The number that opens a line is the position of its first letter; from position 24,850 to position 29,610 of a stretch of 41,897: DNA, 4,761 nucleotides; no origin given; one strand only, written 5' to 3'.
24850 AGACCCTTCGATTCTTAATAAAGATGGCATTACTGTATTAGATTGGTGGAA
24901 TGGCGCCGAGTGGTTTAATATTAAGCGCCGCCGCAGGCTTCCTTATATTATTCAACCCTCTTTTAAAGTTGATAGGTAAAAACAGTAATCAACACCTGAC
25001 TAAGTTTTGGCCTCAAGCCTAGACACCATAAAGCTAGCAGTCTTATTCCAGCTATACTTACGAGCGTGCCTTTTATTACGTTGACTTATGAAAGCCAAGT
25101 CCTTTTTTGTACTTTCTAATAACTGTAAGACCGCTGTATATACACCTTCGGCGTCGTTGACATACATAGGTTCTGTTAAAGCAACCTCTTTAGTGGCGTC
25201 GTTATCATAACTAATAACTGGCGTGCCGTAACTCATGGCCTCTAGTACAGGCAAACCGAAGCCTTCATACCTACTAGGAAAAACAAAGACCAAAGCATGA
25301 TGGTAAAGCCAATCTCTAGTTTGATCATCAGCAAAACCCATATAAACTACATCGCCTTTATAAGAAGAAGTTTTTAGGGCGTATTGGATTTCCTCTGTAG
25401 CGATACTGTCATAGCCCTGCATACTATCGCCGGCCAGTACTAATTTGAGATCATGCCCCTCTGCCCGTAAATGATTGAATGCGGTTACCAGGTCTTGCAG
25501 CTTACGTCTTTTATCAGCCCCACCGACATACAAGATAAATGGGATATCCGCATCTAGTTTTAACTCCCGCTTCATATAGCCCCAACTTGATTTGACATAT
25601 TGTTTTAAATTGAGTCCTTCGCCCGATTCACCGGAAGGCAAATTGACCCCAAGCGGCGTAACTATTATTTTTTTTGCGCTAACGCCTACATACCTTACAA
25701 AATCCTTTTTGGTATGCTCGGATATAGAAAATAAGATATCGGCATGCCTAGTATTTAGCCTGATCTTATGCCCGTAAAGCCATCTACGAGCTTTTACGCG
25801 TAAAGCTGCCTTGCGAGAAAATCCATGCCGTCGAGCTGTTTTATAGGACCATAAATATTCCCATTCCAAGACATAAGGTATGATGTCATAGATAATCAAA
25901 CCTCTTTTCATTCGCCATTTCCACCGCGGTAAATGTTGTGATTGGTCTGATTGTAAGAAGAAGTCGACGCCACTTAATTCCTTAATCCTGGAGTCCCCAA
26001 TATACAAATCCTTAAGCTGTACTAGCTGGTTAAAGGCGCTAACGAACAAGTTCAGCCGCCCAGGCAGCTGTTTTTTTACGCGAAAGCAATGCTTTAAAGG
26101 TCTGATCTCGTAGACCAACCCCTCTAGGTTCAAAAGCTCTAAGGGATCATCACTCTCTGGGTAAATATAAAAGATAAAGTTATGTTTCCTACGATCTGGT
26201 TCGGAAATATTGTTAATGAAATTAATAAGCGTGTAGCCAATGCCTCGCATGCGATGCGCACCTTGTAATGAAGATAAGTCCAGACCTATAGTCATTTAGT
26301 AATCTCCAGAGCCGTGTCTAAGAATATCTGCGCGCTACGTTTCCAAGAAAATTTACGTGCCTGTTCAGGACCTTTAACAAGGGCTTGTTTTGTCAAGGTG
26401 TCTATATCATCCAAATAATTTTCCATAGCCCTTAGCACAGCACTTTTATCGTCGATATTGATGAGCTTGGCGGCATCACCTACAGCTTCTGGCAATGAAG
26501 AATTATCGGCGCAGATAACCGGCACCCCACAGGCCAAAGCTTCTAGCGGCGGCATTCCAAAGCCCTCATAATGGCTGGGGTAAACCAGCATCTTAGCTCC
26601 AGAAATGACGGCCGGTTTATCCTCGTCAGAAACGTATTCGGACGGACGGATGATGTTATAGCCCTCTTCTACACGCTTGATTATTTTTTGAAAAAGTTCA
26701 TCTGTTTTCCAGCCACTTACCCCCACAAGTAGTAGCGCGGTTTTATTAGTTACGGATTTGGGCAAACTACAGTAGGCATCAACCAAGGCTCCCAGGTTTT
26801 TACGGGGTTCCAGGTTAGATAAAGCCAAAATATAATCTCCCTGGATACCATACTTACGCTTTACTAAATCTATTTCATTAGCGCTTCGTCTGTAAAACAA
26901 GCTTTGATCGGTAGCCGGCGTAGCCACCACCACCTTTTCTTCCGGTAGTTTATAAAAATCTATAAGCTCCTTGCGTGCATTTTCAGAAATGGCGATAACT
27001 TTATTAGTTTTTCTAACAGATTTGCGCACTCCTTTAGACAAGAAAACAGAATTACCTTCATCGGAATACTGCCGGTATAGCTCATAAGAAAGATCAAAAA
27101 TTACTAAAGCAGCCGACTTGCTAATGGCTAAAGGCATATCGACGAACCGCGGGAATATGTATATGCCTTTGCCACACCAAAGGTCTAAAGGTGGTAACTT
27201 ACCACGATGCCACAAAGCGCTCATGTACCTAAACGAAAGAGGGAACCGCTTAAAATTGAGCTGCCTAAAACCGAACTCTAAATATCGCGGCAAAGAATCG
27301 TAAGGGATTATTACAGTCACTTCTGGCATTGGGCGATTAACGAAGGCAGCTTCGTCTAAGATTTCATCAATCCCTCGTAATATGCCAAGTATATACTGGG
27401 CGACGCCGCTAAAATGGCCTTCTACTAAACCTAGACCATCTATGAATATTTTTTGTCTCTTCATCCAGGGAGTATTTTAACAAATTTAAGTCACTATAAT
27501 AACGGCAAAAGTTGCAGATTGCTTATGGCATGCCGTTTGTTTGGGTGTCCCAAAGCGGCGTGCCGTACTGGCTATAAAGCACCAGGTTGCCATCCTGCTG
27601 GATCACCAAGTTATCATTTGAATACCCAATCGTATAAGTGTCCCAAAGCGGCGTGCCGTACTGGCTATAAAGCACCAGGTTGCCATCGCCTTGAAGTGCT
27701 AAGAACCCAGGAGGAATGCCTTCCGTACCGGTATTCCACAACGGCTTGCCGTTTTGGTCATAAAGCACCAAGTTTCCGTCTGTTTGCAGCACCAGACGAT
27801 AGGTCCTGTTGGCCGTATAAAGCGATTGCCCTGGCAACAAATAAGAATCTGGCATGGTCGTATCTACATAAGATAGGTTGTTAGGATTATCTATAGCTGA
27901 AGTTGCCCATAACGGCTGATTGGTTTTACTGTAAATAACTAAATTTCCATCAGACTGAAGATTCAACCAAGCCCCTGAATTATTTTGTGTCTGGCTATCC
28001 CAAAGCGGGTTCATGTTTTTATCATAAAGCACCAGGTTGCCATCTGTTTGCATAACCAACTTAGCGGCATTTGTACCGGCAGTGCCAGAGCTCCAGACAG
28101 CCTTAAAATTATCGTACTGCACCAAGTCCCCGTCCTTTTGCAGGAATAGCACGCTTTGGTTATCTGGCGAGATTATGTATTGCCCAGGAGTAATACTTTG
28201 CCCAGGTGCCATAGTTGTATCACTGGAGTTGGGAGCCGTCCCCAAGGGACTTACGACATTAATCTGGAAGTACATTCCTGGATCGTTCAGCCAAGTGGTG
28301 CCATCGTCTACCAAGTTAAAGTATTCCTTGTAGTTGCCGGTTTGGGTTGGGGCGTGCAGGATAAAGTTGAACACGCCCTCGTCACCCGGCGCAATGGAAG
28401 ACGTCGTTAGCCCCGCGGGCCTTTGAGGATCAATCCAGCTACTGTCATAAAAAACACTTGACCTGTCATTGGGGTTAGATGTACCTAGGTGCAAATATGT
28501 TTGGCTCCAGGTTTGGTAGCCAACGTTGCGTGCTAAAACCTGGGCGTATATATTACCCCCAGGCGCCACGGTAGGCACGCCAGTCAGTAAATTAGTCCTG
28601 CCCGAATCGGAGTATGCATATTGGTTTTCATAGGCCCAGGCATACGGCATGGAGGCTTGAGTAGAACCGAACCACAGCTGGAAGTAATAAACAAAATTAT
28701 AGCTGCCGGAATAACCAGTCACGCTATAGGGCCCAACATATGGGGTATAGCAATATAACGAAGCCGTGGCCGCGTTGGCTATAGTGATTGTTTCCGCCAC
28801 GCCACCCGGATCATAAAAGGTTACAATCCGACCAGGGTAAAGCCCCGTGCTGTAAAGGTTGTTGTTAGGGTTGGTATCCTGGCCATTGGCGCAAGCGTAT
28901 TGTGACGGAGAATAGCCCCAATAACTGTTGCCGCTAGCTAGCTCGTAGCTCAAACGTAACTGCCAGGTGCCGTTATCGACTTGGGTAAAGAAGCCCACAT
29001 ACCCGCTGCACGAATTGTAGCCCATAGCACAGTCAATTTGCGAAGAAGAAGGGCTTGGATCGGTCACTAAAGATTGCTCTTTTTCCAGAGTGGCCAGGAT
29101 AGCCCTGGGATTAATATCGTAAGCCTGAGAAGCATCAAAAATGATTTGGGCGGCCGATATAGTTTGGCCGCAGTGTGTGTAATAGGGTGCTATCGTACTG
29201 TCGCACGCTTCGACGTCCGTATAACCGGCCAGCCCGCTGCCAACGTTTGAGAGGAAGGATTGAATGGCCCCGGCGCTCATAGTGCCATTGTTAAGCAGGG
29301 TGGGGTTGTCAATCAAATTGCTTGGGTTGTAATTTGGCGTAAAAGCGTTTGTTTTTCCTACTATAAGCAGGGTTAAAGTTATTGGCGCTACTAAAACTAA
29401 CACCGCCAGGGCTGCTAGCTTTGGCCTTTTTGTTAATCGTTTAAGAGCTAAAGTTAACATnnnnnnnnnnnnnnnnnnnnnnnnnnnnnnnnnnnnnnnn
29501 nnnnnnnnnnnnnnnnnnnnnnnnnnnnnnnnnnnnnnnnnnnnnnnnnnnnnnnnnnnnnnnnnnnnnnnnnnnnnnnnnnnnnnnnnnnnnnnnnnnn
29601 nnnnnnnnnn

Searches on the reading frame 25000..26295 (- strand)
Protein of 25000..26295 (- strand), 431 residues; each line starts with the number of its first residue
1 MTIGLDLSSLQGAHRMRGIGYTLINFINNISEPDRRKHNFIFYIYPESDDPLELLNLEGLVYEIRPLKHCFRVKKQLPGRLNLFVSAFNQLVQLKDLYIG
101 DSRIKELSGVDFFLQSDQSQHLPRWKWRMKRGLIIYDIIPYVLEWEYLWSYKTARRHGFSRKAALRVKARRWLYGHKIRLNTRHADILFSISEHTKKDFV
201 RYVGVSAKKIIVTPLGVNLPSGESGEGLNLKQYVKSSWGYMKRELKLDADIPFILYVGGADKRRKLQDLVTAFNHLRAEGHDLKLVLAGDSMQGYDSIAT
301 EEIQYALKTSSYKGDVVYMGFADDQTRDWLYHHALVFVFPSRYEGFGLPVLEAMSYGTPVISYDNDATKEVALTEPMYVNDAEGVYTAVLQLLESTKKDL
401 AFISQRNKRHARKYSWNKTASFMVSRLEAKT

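Call 6: search_protein_families(library=pfam, proteins=[window:25000-26295:-])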
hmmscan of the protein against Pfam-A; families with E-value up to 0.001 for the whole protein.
window:25000-26295:- (431 aa): 5 families
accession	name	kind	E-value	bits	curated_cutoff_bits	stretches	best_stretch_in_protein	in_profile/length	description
PF00534.26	Glycos_transf_1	-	5.2e-23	81.9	26.4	1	243-398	7-161/172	Glycosyl transferases group 1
PF13692.12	Glyco_trans_1_4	-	3.5e-22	79.6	27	1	253-394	3-141/142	Glycosyl transferases group 1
PF20706.3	GT4-conflict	-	9.2e-10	38.5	26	1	250-361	196-309/385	Family 4 Glycosyltransferase in conflict systems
PF13439.12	Glyco_transf_4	-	1.9e-05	25.2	28.5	1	157-219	104-168/170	Glycosyltransferase Family 4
PF13579.12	Glyco_trans_4_4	-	0.00071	20.4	29.7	0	139-216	95-158/158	Glycosyl transferase 4-like domain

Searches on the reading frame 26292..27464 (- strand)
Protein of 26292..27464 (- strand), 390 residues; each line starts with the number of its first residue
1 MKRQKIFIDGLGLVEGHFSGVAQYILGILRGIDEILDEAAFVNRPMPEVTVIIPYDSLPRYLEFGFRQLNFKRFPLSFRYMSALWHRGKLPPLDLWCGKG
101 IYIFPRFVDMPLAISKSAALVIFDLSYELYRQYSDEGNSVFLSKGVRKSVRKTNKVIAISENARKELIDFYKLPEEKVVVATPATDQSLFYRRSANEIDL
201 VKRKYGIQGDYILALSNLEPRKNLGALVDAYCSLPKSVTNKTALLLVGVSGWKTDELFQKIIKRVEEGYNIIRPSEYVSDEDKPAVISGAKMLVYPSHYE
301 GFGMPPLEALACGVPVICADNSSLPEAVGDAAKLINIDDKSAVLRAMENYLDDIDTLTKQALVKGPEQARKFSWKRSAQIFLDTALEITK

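Call 23: search_protein_families(library=pfam, proteins=[window:26292-27464:-], max_evalue=0.00001)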
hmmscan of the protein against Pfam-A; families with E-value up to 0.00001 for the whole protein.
window:26292-27464:- (390 aa): 3 families
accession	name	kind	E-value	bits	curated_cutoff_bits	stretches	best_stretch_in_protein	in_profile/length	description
PF00534.26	Glycos_transf_1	-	3e-23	82.7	26.4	1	210-353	16-158/172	Glycosyl transferases group 1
PF13692.12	Glyco_trans_1_4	-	2.5e-18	67.1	27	1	211-353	3-142/142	Glycosyl transferases group 1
PF20706.3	GT4-conflict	-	5.6e-14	52.4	26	1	218-379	206-383/385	Family 4 Glycosyltransferase in conflict systems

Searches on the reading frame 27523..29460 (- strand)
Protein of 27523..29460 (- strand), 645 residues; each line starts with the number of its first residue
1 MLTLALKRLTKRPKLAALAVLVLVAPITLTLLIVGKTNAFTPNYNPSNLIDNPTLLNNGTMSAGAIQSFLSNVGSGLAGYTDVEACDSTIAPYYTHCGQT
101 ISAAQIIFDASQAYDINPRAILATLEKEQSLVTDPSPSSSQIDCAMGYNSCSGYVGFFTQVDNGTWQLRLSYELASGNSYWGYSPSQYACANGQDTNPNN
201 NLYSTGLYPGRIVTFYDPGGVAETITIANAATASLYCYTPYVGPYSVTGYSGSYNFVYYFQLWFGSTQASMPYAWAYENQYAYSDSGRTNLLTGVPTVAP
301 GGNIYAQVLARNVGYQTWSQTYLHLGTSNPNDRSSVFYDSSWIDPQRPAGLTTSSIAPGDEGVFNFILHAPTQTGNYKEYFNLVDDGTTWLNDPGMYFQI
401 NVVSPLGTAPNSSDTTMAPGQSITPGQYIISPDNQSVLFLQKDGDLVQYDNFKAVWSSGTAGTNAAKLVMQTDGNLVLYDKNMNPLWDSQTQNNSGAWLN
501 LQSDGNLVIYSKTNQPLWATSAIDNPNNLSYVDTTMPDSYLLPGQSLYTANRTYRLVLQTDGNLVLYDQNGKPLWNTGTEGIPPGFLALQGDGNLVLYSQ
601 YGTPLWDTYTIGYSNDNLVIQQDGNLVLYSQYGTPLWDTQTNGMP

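Call 23: search_protein_families(library=pfam, proteins=[window:27523-29460:-], max_evalue=0.00001)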
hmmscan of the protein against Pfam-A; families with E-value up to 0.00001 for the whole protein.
window:27523-29460:- (645 aa): 1 family
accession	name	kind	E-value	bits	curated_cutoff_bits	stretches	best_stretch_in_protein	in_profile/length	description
PF01453.30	B_lectin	-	4.1e-18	66.2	32.4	0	551-608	14-75/105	D-mannose binding lectin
